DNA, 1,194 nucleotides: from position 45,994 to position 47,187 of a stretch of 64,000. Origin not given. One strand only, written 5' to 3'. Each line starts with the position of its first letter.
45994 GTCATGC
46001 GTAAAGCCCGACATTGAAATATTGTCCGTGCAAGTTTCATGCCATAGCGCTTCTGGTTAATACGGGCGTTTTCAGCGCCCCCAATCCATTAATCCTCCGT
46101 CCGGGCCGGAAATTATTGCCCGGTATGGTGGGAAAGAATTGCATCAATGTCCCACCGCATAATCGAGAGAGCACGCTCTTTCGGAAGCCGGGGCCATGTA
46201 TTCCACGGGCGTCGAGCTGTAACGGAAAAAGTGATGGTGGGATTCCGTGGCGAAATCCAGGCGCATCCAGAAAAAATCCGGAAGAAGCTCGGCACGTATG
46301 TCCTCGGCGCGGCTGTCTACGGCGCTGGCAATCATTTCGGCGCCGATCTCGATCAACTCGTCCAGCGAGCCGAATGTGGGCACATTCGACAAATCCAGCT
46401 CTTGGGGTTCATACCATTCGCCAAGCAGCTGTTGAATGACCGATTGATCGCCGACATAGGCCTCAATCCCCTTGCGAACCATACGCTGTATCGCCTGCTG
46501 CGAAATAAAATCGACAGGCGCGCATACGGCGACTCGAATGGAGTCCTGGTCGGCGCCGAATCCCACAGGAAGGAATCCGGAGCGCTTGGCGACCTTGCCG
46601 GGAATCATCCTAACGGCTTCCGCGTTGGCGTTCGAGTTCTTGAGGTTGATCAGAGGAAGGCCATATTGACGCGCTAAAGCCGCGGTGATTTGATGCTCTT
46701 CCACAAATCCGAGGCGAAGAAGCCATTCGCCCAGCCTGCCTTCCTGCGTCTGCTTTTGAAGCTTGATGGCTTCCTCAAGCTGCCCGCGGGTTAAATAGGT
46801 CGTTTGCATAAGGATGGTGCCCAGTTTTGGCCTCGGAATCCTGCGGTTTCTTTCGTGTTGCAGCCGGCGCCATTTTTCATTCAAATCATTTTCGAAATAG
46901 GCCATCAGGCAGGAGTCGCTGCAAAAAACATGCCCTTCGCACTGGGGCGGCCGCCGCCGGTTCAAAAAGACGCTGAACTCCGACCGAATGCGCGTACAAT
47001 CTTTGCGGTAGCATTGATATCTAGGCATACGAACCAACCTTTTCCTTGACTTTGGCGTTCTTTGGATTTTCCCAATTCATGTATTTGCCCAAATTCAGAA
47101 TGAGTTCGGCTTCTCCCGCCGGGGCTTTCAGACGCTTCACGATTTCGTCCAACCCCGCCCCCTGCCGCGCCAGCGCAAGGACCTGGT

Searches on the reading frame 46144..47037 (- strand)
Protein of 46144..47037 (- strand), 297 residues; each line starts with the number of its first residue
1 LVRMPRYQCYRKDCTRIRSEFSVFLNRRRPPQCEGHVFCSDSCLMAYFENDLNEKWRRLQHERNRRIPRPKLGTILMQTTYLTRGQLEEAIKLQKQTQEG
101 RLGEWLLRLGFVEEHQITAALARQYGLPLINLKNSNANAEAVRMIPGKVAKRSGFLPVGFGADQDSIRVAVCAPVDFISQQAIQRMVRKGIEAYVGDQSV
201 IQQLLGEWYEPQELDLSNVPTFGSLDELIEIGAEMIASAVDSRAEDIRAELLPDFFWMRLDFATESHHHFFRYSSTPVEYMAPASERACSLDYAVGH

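Call 27: search_protein_families(library=pfam, proteins=[window:46144-47037:-], max_evalue=0.001)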
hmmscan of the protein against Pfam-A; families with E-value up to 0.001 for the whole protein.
window:46144-47037:- (297 aa): 1 family
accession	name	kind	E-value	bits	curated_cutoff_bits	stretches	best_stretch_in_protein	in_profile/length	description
PF05157.20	MshEN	-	8.7e-13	48.5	23.1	1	125-212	1-87/90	MshEN domain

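Call 50: find_homologous_proteins(query=window:46144-47028:-, max_evalue=0.00001)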
Query window:46144-47028:- (294 aa): 230 proteins with E <= 0.00001 among 3333 candidates; the best 120 are listed.
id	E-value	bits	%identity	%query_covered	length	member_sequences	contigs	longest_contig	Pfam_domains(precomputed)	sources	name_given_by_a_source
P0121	5.8e-198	674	100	100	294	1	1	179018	PF05157.21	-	-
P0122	1.8e-171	587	86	100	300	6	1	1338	PF05157.21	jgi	jgi:hypothetical protein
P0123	2.0e-164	564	83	100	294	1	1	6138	PF05157.21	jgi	jgi:hypothetical protein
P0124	1.5e-154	531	78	100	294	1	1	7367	PF05157.21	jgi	jgi:hypothetical protein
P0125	1.7e-149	515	75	100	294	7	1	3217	PF05157.21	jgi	jgi:hypothetical protein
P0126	3.6e-148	510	75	100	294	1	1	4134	PF05157.21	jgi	jgi:hypothetical protein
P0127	5.2e-146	503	73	100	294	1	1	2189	PF05157.21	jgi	jgi:hypothetical protein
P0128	2.4e-144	498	74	100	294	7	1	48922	PF05157.21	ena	-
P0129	2.4e-143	494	72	100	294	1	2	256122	PF05157.21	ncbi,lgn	-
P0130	6.9e-141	486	71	100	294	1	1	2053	PF05157.21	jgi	jgi:hypothetical protein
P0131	1.7e-140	485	72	100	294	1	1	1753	PF05157.21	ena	-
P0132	1.1e-139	482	71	100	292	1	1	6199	PF05157.21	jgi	jgi:hypothetical protein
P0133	2.9e-138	478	70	100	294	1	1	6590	PF05157.21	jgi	jgi:hypothetical protein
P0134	4.8e-138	477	71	100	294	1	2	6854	PF05157.21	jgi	jgi:hypothetical protein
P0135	6.0e-138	477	69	100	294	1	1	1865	PF05157.21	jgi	jgi:hypothetical protein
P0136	2.7e-137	475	69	100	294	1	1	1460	PF05157.21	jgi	jgi:hypothetical protein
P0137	4.9e-137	474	69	100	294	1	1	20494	PF05157.21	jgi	jgi:hypothetical protein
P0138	1.0e-136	473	69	100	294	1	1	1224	PF05157.21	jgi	jgi:hypothetical protein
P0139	2.6e-136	471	69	100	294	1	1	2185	PF05157.21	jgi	jgi:hypothetical protein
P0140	3.3e-136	471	70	99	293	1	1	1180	PF05157.21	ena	-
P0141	3.5e-136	471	68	99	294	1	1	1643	PF05157.21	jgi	jgi:hypothetical protein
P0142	7.0e-136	470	69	100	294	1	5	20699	PF05157.21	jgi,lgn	jgi:hypothetical protein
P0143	8.5e-136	470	68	99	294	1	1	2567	PF05157.21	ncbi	-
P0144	1.1e-135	469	68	100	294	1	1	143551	PF05157.21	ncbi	-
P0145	1.3e-135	469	68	100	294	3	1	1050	PF05157.21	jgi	jgi:hypothetical protein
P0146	1.7e-135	469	68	99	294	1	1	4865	PF05157.21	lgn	-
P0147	2.5e-135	468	70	100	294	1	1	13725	PF05157.21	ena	-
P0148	3.3e-135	468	68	100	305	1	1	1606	PF05157.21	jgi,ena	-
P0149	4.7e-135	467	69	99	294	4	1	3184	PF05157.21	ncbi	-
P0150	1.0e-134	466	69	100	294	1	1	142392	PF05157.21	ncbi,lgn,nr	ncbi:MAG: hypothetical protein JXA73_26860 [Acidobacteria bacterium]|nr:hypothetical protein [Acidob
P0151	1.6e-134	465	68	100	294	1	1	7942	PF05157.21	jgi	jgi:hypothetical protein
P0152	4.5e-134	464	68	100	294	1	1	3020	PF05157.21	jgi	jgi:hypothetical protein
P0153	5.3e-134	464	69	100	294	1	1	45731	PF05157.21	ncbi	-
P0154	7.9e-134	463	69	100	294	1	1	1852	PF05157.21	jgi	jgi:hypothetical protein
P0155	1.7e-133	462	69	100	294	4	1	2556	PF05157.21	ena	-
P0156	2.4e-133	462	67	100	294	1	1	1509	PF05157.21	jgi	jgi:hypothetical protein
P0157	3.4e-133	461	67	99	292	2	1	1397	PF05157.21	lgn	-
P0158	3.8e-133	461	68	100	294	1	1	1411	PF05157.21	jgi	-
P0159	4.3e-133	461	67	100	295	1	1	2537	PF05157.21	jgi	jgi:hypothetical protein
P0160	6.8e-133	460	68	100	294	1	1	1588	PF05157.21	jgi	jgi:hypothetical protein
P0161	7.4e-133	460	67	100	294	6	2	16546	PF05157.21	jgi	jgi:hypothetical protein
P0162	7.6e-133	460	68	100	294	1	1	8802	PF05157.21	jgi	jgi:hypothetical protein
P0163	7.8e-133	460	69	100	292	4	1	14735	PF05157.21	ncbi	-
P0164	1.7e-132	459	69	100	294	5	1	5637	PF05157.21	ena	-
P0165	2.1e-132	459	68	99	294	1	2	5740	PF05157.21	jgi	jgi:hypothetical protein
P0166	2.6e-132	458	68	100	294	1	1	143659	PF05157.21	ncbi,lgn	-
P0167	4.1e-132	458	68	100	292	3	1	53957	PF05157.21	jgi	jgi:hypothetical protein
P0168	5.7e-132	457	69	100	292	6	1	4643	PF05157.21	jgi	-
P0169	5.8e-132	457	67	100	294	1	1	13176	PF05157.21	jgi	jgi:hypothetical protein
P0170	6.8e-132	457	66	100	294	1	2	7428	PF05157.21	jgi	jgi:hypothetical protein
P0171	7.7e-132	457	67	100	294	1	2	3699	PF05157.21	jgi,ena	jgi:hypothetical protein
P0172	1.1e-131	456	68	100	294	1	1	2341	PF05157.21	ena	-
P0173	1.7e-131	455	67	100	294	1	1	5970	PF05157.21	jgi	jgi:hypothetical protein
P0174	1.9e-131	455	67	100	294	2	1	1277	PF05157.21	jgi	jgi:hypothetical protein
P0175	3.6e-131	454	66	99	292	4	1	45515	PF05157.21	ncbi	-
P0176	1.5e-130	452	67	100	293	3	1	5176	PF05157.21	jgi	jgi:hypothetical protein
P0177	2.5e-130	452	66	100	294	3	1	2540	PF05157.21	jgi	jgi:hypothetical protein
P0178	3.0e-130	451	67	100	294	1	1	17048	PF05157.21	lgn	-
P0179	3.6e-130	451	65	100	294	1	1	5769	PF05157.21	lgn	-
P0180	5.1e-130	451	65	99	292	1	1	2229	PF05157.21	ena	-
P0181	6.2e-130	450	65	99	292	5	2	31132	PF05157.21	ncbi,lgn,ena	-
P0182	6.9e-130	450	72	92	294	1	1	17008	PF05157.21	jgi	jgi:hypothetical protein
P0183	9.1e-130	450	70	92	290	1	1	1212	PF05157.21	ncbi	-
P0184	1.0e-129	450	66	99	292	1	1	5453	PF05157.21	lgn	-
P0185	1.1e-129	450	67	100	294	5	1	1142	PF05157.21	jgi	jgi:hypothetical protein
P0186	2.0e-129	449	67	100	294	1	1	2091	PF05157.21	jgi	jgi:hypothetical protein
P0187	2.8e-129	448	66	99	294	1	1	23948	PF05157.21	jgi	jgi:hypothetical protein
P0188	5.8e-129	447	65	99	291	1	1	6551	PF05157.21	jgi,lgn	jgi:hypothetical protein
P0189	6.0e-129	447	64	100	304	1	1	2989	PF05157.21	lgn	-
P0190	1.1e-128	446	64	100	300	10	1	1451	PF05157.21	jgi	jgi:hypothetical protein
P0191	1.3e-128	446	65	100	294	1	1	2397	PF05157.21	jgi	jgi:hypothetical protein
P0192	1.6e-128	446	64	99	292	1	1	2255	PF05157.21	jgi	-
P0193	3.7e-128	445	66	100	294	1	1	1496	PF05157.21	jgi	jgi:hypothetical protein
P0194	4.5e-128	444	66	99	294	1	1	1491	PF05157.21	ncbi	-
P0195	5.5e-128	444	65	99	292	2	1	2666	PF05157.21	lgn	-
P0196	1.8e-127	442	67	99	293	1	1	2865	PF05157.21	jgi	jgi:hypothetical protein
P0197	2.6e-127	442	66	100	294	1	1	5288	PF05157.21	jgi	jgi:hypothetical protein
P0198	2.8e-127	442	66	100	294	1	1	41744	PF05157.21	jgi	jgi:hypothetical protein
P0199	3.1e-127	442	66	100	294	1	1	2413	PF05157.21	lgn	-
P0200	1.2e-126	440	67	100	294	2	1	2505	PF05157.21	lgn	-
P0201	1.8e-126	439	66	100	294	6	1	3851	PF05157.21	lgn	-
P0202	2.2e-126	439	65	100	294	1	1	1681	PF05157.21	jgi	jgi:hypothetical protein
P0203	2.3e-126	439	64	99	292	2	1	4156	PF05157.21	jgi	jgi:hypothetical protein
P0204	3.5e-126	438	65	100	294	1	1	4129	PF05157.21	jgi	jgi:hypothetical protein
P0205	3.6e-126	438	65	100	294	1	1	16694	PF05157.21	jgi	jgi:hypothetical protein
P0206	3.7e-126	438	69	94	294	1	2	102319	PF05157.21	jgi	jgi:hypothetical protein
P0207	5.1e-126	438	65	100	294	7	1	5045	PF05157.21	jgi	-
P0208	6.9e-126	437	65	100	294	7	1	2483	PF05157.21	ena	-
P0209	1.0e-125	437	67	100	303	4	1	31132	PF05157.21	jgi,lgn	-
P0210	2.4e-125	435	65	99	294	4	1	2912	PF05157.21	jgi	-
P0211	2.4e-125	435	67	94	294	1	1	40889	PF05157.21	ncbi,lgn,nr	ncbi:MAG: hypothetical protein JW793_15175 [Acidobacteria bacterium]|nr:hypothetical protein [Acidob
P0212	2.8e-125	435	65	100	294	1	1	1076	PF05157.21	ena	-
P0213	4.8e-125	434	64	100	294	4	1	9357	PF05157.21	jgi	jgi:hypothetical protein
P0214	1.2e-124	433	65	100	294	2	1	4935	PF05157.21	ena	-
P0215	1.4e-124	433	66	97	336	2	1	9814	PF05157.21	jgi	jgi:hypothetical protein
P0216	9.5e-124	430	63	100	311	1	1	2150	PF05157.21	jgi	jgi:hypothetical protein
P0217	9.8e-124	430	64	100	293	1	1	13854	PF05157.21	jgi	jgi:hypothetical protein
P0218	1.2e-123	430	65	99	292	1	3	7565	PF05157.21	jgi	jgi:hypothetical protein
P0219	3.3e-123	428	66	92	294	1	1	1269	PF05157.21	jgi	jgi:hypothetical protein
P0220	5.9e-123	427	65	100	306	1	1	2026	PF05157.21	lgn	-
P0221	1.1e-122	427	66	100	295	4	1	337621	PF05157.21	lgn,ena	-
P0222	1.5e-122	426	65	100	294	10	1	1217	PF05157.21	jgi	-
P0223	9.4e-122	424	64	100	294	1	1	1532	PF05157.21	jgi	jgi:hypothetical protein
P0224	4.0e-121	421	63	100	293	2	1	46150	PF05157.21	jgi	jgi:hypothetical protein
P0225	5.8e-121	421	63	100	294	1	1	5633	PF05157.21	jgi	jgi:hypothetical protein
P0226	8.0e-121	421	67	92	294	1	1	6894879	PF05157.21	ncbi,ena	-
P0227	1.4e-120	420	64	100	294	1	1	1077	PF05157.21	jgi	jgi:hypothetical protein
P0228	2.7e-120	419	65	92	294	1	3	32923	PF05157.21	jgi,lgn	jgi:hypothetical protein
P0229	5.1e-120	418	65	98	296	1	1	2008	PF05157.21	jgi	jgi:hypothetical protein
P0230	1.7e-119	416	60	100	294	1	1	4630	PF05157.21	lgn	-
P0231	4.3e-119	415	65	93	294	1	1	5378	PF05157.21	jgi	-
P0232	1.3e-118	413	70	89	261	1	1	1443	PF05157.21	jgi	jgi:hypothetical protein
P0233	1.6e-118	413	65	96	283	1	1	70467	PF05157.21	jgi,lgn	jgi:hypothetical protein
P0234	1.2e-117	410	59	100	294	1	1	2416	PF05157.21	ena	-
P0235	1.7e-117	410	59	100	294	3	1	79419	PF05157.21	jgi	jgi:hypothetical protein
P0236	7.5e-117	407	64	95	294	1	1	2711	PF05157.21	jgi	jgi:hypothetical protein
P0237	2.1e-116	406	63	99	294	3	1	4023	PF05157.21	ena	-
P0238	1.3e-115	403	61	95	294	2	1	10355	PF05157.21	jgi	-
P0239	3.0e-115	402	64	92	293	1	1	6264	PF05157.21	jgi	jgi:hypothetical protein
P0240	7.0e-115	401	63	93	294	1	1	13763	PF05157.21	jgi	jgi:hypothetical protein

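Call 51: find_encoding_contigs(protein=P0226, flank=10000, max_places=1)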
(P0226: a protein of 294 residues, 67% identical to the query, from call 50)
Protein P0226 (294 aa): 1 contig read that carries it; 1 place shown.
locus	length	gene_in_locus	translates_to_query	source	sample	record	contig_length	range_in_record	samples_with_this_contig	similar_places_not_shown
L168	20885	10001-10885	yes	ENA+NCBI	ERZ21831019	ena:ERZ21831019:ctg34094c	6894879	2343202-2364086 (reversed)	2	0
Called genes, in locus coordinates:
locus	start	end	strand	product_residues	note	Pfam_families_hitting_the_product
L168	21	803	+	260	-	PF01311:Bac_export_1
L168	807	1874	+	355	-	PF01312:Bac_export_2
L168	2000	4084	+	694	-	PF00771:FHIPEP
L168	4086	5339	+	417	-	PF00448:SRP54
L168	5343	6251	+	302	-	PF06564:CBP_BcsQ (weak), PF10609:ParA, PF13614:AAA_31, PF00142:Fer4_NifH, PF01656:CbiA, PF02374:ArsA_ATPase (weak)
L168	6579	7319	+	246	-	PF04542:Sigma70_r2, PF04539:Sigma70_r3 (weak), PF08281:Sigma70_r4_2, PF04545:Sigma70_r4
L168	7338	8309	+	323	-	PF02154:FliM, PF01052:FliMN_C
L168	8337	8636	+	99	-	PF28396:SepQ_C (weak), PF01052:FliMN_C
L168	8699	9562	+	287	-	PF08668:HDOD, PF01966:HD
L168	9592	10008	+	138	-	PF19610:DUF6115 (weak), PF10975:DUF2802 (faint)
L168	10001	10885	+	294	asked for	PF05157:MshEN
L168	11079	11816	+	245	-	PF00460:Flg_bb_rod, PF22692:LlgE_F_G_D1, PF06429:Flg_bbr_C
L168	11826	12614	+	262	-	PF00460:Flg_bb_rod, PF22692:LlgE_F_G_D1, PF06429:Flg_bbr_C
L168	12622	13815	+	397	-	PF13144:ChapFlgA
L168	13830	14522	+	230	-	PF02107:FlgH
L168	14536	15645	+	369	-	PF02119:FlgI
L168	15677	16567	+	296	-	PF10135:Rod-binding, PF01551:Peptidase_M23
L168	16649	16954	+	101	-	PF04316:FlgM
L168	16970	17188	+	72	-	-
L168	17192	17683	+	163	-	PF05130:FlgN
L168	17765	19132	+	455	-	PF22638:FlgK_D1, PF06429:Flg_bbr_C (weak)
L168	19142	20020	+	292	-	PF00669:Flagellin_N, PF00700:Flagellin_C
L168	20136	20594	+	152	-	PF02623:FliW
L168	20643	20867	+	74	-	PF02599:CsrA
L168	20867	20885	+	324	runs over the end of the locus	PF13692:Glyco_trans_1_4 (weak)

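Call 52: find_encoding_contigs(protein=P0235, flank=10000, max_places=1)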
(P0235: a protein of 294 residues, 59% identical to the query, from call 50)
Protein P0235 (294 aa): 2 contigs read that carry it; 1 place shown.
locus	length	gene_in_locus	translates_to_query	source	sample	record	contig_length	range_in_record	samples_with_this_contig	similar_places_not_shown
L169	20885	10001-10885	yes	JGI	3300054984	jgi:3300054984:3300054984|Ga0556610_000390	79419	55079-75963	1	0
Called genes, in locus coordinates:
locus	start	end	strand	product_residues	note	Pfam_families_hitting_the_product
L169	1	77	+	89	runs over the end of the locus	PF01313:Bac_export_3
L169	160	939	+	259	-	PF01311:Bac_export_1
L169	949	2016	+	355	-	PF01312:Bac_export_2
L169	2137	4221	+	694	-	PF00771:FHIPEP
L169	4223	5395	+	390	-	PF00448:SRP54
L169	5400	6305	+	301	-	PF06564:CBP_BcsQ (weak), PF10609:ParA, PF13614:AAA_31, PF00142:Fer4_NifH, PF01656:CbiA, PF02374:ArsA_ATPase (weak)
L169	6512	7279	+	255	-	PF04542:Sigma70_r2, PF04539:Sigma70_r3 (weak), PF08281:Sigma70_r4_2, PF04545:Sigma70_r4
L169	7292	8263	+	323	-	PF02154:FliM, PF01052:FliMN_C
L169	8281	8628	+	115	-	PF01052:FliMN_C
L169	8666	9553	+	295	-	PF08668:HDOD, PF01966:HD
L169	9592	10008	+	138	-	PF10975:DUF2802 (faint)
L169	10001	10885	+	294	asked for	PF05157:MshEN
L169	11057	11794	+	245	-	PF00460:Flg_bb_rod, PF22692:LlgE_F_G_D1, PF06429:Flg_bbr_C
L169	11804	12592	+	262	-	PF00460:Flg_bb_rod, PF22692:LlgE_F_G_D1, PF06429:Flg_bbr_C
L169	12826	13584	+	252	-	PF08666:SAF, PF13144:ChapFlgA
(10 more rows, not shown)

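Call 73: search_solved_structures(query=A2, show_alignments=2, max_evalue=0.01)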
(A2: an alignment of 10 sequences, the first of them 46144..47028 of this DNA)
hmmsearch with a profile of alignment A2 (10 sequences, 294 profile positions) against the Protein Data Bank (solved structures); distinct sequences matched with E-value up to 0.01: 18.
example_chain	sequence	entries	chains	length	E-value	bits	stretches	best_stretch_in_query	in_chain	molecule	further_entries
6f8l_G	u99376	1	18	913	3.2e-31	111.7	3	64-206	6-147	Type IV pilus assembly protein PilF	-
5zfr_A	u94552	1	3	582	5.4e-24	87.9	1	57-231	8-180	Type IV pilus biogenesis ATPase PilB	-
6olj_C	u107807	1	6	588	4.3e-23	84.9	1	63-230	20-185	Type IV pilus biogenesis ATPase PilB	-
5tsg_B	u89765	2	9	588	4.4e-23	84.9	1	63-230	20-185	Type IV pilus biogenesis ATPase PilB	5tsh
3jc8_Ba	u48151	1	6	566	1.7e-18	69.8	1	68-217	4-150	Type IV-A pilus assembly ATPase PilB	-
5htl_A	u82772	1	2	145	2.3e-17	66.2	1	66-181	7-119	MSHA biogenesis protein MshE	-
9g1w_A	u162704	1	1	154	3.4e-13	52.5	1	64-206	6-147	Type IV pilus assembly ATPase PilB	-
8pdk_A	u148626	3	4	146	6.9e-07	31.8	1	68-206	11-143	c-di-GMP binding domain of the ATPase enzyme PilF | ATP-binding motif-containing protein pilF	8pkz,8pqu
7lko_B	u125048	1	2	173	8.4e-07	31.5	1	93-206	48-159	Pilus biogenesis protein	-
6ejf_J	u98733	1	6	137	9.6e-07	31.3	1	68-199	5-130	Type IV pilus assembly protein PilF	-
8pfa_A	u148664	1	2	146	2e-06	30.2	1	68-206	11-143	c-di-GMP binding domain of the ATPase enzyme PilF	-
9gl5_A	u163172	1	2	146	2.9e-06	29.7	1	68-206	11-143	ATP-binding motif-containing protein pilF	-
6ejf_G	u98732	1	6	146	3.1e-06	29.6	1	65-206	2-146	Type IV pilus assembly protein PilF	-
8pe0_A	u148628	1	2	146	4.3e-06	29.1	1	69-206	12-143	c-di-GMP binding domain of the ATPase enzyme PilF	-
9glg_A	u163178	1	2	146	5.4e-06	28.8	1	68-206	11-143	ATP-binding motif-containing protein pilF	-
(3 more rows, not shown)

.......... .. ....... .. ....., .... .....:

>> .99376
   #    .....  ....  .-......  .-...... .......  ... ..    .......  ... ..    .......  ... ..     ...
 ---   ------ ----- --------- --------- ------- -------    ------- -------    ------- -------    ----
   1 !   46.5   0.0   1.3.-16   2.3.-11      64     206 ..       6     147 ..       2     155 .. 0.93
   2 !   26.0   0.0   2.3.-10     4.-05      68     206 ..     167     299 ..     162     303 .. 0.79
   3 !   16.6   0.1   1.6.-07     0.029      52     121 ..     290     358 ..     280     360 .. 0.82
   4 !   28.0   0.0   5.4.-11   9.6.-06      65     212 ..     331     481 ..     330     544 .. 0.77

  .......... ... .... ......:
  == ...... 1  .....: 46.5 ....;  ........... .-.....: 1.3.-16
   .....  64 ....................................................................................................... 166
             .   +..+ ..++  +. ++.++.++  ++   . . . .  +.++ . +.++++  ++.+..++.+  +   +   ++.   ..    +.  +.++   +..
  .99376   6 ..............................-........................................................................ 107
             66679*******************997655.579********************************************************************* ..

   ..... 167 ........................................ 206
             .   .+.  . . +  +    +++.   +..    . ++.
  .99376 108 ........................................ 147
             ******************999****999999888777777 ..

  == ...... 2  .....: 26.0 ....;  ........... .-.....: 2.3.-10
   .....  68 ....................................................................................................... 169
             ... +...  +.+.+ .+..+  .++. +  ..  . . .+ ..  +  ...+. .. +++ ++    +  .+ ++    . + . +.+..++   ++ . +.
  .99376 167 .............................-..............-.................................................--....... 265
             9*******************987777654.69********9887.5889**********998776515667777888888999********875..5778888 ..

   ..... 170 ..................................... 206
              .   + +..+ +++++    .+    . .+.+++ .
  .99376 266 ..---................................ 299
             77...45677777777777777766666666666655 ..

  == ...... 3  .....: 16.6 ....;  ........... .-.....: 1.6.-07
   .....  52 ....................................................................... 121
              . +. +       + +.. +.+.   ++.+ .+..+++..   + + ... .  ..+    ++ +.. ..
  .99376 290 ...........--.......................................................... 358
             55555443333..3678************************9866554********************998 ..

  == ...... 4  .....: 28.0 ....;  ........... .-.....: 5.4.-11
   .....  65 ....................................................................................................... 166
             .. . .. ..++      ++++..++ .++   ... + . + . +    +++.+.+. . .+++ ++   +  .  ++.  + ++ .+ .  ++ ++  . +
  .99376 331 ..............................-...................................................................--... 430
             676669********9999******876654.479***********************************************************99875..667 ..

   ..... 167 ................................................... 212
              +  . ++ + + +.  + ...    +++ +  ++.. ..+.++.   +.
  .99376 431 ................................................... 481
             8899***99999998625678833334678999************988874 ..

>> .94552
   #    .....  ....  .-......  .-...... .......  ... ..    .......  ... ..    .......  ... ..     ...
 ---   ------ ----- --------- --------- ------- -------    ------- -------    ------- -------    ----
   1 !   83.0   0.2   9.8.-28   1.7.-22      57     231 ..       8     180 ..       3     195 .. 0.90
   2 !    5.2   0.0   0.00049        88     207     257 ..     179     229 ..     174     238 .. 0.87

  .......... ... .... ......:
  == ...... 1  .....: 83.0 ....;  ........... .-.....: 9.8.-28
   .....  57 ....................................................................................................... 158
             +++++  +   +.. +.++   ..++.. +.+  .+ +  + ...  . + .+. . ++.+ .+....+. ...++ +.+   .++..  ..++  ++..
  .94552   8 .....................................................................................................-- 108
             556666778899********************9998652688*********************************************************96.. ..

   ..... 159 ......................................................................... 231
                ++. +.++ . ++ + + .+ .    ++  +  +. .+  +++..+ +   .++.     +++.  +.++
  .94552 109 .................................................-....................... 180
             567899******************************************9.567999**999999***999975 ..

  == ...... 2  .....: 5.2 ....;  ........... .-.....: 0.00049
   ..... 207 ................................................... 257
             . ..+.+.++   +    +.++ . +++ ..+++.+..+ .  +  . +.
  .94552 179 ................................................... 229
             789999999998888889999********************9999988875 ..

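Call 78: search_protein_families(library=ncbifam, proteins=[window:46144-47028:-], max_evalue=0.001)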
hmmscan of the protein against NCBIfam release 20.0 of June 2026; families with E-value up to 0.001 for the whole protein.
window:46144-47028:- (294 aa): 5 families
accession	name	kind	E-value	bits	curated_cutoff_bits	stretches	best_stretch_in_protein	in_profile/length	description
NF008411.1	PRK11234.1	equivalog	8.1e-17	60.8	1170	1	66-209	480-620/723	cyclic di-3',5'-guanylate-activated glycosyltransferase NfrB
TIGR02538.1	type_IV_pilB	equivalog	1.1e-15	57.3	675.65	1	68-213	1-143/564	type IV-A pilus assembly ATPase PilB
NF012033.0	PRK15489.1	equivalog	2.1e-14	52.6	537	1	66-228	490-648/703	glycosyl transferase family protein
NF053729.1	c-di-GMP_motif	domain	1.2e-13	50.6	38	1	68-121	1-53/53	cyclic di-GMP-binding domain-containing protein, MshE-related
TIGR03029.1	EpsG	equivalog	6.6e-08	32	313.8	1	68-138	4-73/274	chain length determinant protein tyrosine kinase EpsG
